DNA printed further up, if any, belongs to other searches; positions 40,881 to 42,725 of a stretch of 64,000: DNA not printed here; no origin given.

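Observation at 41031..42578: JAMM deubiquitinase-like domain fused to a transmembrane helix and a ~300 aa extracytoplasmic Ig-like repeat region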

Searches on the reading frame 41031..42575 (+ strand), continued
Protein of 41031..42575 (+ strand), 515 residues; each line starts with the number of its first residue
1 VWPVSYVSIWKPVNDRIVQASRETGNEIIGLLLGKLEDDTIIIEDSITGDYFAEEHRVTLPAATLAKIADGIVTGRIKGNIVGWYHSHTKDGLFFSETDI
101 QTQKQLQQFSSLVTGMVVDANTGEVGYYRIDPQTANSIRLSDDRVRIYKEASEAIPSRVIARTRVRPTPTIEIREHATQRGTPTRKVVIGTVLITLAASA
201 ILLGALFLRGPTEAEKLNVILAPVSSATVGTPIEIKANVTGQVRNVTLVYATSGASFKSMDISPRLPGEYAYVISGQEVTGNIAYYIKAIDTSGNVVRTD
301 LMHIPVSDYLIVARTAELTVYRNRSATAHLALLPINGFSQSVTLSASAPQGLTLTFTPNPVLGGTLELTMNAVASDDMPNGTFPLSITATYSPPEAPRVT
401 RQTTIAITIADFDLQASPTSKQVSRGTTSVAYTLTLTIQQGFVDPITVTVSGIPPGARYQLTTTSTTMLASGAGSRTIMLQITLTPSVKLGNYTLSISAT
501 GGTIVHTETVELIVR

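Call 16: find_related_loci(query=A1, collection=genome_contigs, flank=8000)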
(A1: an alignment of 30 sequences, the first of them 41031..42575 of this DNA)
Query A1 (515 aa) in genome_contigs; peptide patterns used: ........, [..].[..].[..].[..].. (x = any residue, [..] = any of these).
598 stretches matched a pattern (row limit reached: there are more); 444 encode a relative of the query (tblastn E <= 1e-3); the best 80 are kept; 80 distinct loci.
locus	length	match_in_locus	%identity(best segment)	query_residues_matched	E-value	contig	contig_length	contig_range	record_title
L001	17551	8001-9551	54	4-515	4e-163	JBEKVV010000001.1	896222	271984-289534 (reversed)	MAG: Candidatus Bathyarchaeia archaeon isolate SPRUCE 612 SPRUCE_612_1, whole genome shotgun sequence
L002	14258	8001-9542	51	3-515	3e-157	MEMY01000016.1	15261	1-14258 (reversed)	MAG: archaeon RBG_16_50_20 RBG_16_scaffold_14227, whole genome shotgun sequence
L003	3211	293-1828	49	4-515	1e-146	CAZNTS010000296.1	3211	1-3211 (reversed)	MAG TPA_asm: uncultured Nitrospiraceae bacterium isolate SRP140028_co1_416 genome assembly, contig: k141_3845747, whole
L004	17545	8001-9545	46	4-515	5e-134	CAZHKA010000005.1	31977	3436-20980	MAG TPA_asm: uncultured Candidatus Bathyarchaeia archaeon isolate SRP140028_co1_632 genome assembly, contig: k141_698245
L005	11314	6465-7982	45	4-515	7e-125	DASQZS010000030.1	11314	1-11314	MAG TPA_asm: Candidatus Acidoferrum sp. isolate SMAG_U11098 k141_471214, whole genome shotgun sequence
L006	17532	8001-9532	46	4-515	8e-121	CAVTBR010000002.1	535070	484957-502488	MAG: Candidatus Bathyarchaeota archaeon isolate MFD02248.bin.2.56 genome assembly, contig: contig_37149, whole genome sh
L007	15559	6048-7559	41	6-515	8e-115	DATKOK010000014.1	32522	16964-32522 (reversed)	MAG TPA_asm: Candidatus Methylomirabilota bacterium isolate SMAG_U14762 k141_11859, whole genome shotgun sequence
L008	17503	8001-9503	42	4-514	2e-114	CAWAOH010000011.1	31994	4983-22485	MAG: Candidatus Bathyarchaeota archaeon isolate MFD03726.bin.2.75 genome assembly, contig: contig_38955, whole genome sh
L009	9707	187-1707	40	4-515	1e-111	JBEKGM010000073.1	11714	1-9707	MAG: Candidatus Bathyarchaeia archaeon isolate SPRUCE 253 SPRUCE_253_73, whole genome shotgun sequence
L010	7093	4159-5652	40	4-515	3e-110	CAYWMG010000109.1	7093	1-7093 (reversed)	MAG TPA_asm: uncultured Candidatus Bathyarchaeia archaeon isolate SRP140028_co1_82 genome assembly, contig: k141_1132527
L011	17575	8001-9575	33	4-506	8e-70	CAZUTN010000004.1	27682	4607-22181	MAG TPA_asm: uncultured Candidatus Bathyarchaeia archaeon isolate binchicken_co252_10 genome assembly, contig: NODE_214_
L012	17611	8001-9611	32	4-507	5e-63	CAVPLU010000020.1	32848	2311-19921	MAG: Candidatus Bathyarchaeota archaeon isolate MFD10007.bin.2.103 genome assembly, contig: contig_88425, whole genome s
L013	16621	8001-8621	55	4-213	5e-63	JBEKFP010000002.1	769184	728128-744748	MAG: Candidatus Bathyarchaeia archaeon isolate SPRUCE 232 SPRUCE_232_2, whole genome shotgun sequence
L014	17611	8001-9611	33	4-509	5e-63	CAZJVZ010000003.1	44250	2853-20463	MAG TPA_asm: uncultured Candidatus Bathyarchaeia archaeon isolate SRP098346_co1_361 genome assembly, contig: NODE_438_le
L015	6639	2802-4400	32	4-506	2e-62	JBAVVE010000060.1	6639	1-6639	MAG: Candidatus Bathyarchaeia archaeon isolate MFD01647_ilm_asm_bin14 k127_194678, whole genome shotgun sequence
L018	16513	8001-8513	57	4-175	2e-60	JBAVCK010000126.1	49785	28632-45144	MAG: Candidatus Bathyarchaeia archaeon isolate MFD04490_ilm_asm_bin17 k127_96580, whole genome shotgun sequence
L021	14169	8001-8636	36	6-213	4e-39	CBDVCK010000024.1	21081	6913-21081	MAG TPA_asm: uncultured Thermoplasmata archaeon isolate SRR22302367_concoct_124 genome assembly, contig: ERZ26661968.109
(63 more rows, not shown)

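Call 25: find_encoding_contigs(protein=P0001, flank=3000, max_places=4)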
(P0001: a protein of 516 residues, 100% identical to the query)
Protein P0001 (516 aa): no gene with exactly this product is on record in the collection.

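Call 27: predict_structure(alignment_id=A1)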
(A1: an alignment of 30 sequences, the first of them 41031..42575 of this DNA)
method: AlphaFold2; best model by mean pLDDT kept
length: 515 residues; sequences in the alignment: 30
mean_pLDDT: 84.9   pTM: 0.51
mean pLDDT of the five models: 84.9, 83.1, 82.2, 78.2, 75.5
residues with pLDDT >= 90: 291; 70-90: 164; 50-70: 27; < 50: 33
segments of 3 or more residues with pLDDT < 50: 159-187, 209-211
pLDDT, mean of each block of 10 residues (from residue 1): 77 95 87 90 91 75 81 85 89 81 80 89 91 85 90 70 36 32 44 73 62 74 92 95 94 89 94 93 96 92 94 91 93 91 94 95 88 94 94 88 94 94 84 92 90 92 71 84 90 95 92 93
secondary structure, 60 per line:
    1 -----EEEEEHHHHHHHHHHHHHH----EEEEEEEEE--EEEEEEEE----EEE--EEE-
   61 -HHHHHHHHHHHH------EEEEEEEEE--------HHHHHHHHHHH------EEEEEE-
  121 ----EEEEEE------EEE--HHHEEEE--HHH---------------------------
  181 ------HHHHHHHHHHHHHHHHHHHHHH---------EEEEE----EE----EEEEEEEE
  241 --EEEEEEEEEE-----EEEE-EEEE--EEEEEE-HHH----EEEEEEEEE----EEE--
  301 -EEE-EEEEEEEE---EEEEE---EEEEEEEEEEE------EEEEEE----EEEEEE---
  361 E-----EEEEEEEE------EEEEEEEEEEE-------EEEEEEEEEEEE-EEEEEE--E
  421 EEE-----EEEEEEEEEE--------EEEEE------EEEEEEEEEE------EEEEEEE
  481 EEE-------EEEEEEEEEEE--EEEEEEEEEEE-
elements in order: E6-10 H11-24 E29-37 E40-47 E52-54 E57-59 H62-73 E80-88 H97-107 E114-119 E125-130 E137-139 E145-148 H187-208 E218-222 E233-240 E243-252 E258-261 E263-266 E269-274 E283-291 E296-298 E302-304 E306-313 E317-321 E325-335 E342-347 E352-357 E367-374 E381-391 E399-410 E412-417 E420-423 E429-438 E447-451 E458-467 E474-483 E491-501 E504-514

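Call 50: search_protein_families(library=padloc, proteins=[window:41031-42575:+], max_evalue=0.01)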
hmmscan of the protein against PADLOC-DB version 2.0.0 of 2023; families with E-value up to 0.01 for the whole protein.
window:41031-42575:+ (515 aa): 0 families

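Call 57: search_protein_families(library=ncbifam, proteins=[window:41031-42575:+, L013:8001-9269:+, L021:7968-9293:+], max_evalue=0.01)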
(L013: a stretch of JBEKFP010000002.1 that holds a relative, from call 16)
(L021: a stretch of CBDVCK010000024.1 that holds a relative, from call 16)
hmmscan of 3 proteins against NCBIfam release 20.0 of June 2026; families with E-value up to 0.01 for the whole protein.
window:41031-42575:+ (515 aa): 1 family
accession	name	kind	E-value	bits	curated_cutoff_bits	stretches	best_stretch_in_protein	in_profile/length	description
NF041370.1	desamp_Halo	equivalog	6.8e-05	22.8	130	1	13-101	7-97/133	desampylase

L013:8001-9269:+ (423 aa): 1 family
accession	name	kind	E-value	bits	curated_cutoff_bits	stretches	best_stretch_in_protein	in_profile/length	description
NF041370.1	desamp_Halo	equivalog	0.00019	21.4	130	1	8-114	5-112/133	desampylase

L021:7968-9293:+ (442 aa): 1 family
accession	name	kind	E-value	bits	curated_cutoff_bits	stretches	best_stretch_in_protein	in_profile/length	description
NF041370.1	desamp_Halo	equivalog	6.9e-09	35.7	130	1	15-107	3-97/133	desampylase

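Call 61: search_protein_families(library=pfam, proteins=[L013:8001-9269:+, L018:8001-9140:+, L021:7968-9293:+], max_evalue=0.01)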
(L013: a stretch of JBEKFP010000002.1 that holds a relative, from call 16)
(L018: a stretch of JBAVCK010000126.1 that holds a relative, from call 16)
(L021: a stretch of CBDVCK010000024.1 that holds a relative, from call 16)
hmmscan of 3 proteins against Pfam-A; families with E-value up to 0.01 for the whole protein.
L013:8001-9269:+ (423 aa): 3 families
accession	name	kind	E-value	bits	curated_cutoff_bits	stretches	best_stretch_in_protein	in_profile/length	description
PF06197.19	DUF998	-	8.5e-19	68.3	30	1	186-368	2-182/184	Protein of unknown function (DUF998)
PF01398.27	JAB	-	1.1e-11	44.9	22.5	1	10-106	12-114/117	JAB1/Mov34/MPN/PAD-1 ubiquitin protease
PF14464.11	Prok-JAB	-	4.7e-08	33.4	25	1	12-112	7-102/114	Prokaryotic homologs of the JAB domain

L018:8001-9140:+ (380 aa): 3 families
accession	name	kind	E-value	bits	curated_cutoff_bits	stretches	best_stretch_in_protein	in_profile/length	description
PF06197.19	DUF998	-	1.2e-20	74.4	30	1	185-366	2-181/184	Protein of unknown function (DUF998)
PF01398.27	JAB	-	6.2e-11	42.6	22.5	1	4-106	6-114/117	JAB1/Mov34/MPN/PAD-1 ubiquitin protease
PF14464.11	Prok-JAB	-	3.2e-09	37.1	25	1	9-112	3-102/114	Prokaryotic homologs of the JAB domain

L021:7968-9293:+ (442 aa): 3 families
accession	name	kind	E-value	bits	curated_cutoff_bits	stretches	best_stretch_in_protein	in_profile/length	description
PF01398.27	JAB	-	9e-15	55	22.5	1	13-116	6-115/117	JAB1/Mov34/MPN/PAD-1 ubiquitin protease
PF14464.11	Prok-JAB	-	1.3e-07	31.9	25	1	18-113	3-94/114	Prokaryotic homologs of the JAB domain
PF17957.7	Big_7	-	1e-06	29.7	24.1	1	340-417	1-67/70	Bacterial Ig domain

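Call 79: fold_search(model_id=the predicted structure, library=pdb)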
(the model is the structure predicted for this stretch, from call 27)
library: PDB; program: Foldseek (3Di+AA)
matches with E <= 10: 1999; with E <= 0.001: 1471
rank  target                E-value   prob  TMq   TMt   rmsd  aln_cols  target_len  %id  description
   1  7sqc_F0               3.5e-10  1.00  0.25  0.35  11.8       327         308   12  Ciliary C1 central pair apparatus isolated from Chlamydomonas reinhardtii (released 2022-04-13)
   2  9eg8_E                5.3e-10  1.00  0.26  0.44   3.0       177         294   25  Cryo-EM structure of COP9 signalosome precatalytic state with neddylated cullin-4A (released 2025-12-03)
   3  9egl_E                5.8e-10  1.00  0.26  0.44   3.2       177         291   26  Cryo-EM structure of COP9 signalosome precatalytic state with neddylated cullin-3 (released 2025-12-03)
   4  9efq_E                7.8e-10  1.00  0.26  0.45   3.0       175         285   26  Cryo-EM structure of COP9 signalosome precatalytic state with neddylated cullin-2 (released 2025-12-03)
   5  7sqc_2A               1.1e-09  1.00  0.27  0.20  12.3       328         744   13  Ciliary C1 central pair apparatus isolated from Chlamydomonas reinhardtii (released 2022-04-13)
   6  6eg1_B                1.2e-09  1.00  0.21  0.30  11.4       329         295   10  Crystal structure of Dpr2 Ig1-Ig2 in complex with DIP-Theta Ig1-Ig3 (released 2018-11-28)
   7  7sqc_2B               1.3e-09  1.00  0.28  0.20  12.2       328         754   13  Ciliary C1 central pair apparatus isolated from Chlamydomonas reinhardtii (released 2022-04-13)
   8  9eg1_E                1.9e-09  1.00  0.26  0.44   3.3       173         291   27  COP9 signalosome deneddylation complex with cullin-5 (released 2025-12-03)
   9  9efm_E                3.3e-09  1.00  0.27  0.43   2.7       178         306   25  Cryo-EM structure of COP9 signalosome precatalytic state with neddylated cullin-1 (released 2025-12-03)
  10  9qo1_E                3.7e-09  1.00  0.27  0.48   2.8       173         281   25  Activated 9-subunit COP9 signalosome and neddylated SCF (SKP1-SKP2-CKS1) complex structure (released 2026-02-11)
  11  7sqc_F1               4.0e-09  1.00  0.24  0.26  12.4       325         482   12  Ciliary C1 central pair apparatus isolated from Chlamydomonas reinhardtii (released 2022-04-13)
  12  5u4p_B                4.3e-09  1.00  0.25  0.76   2.8       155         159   24  Protein-protein complex between 26S proteasome regulatory subunit RPN8, RPN11, and Ubiquitin S31 (released 2017-09-06)
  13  6efy_A                5.5e-09  1.00  0.19  0.27  12.8       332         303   10  Crystal Structure of DIP-Alpha Ig1-3 (released 2018-11-28)
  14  5ftx                  5.7e-09  1.00  0.19  0.16  24.8       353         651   12  Structure of surface layer protein SbsC, domains 4-9 (released 2017-02-22)
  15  7sqc_T0               6.7e-09  1.00  0.30  0.29  25.5       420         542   10  Ciliary C1 central pair apparatus isolated from Chlamydomonas reinhardtii (released 2022-04-13)
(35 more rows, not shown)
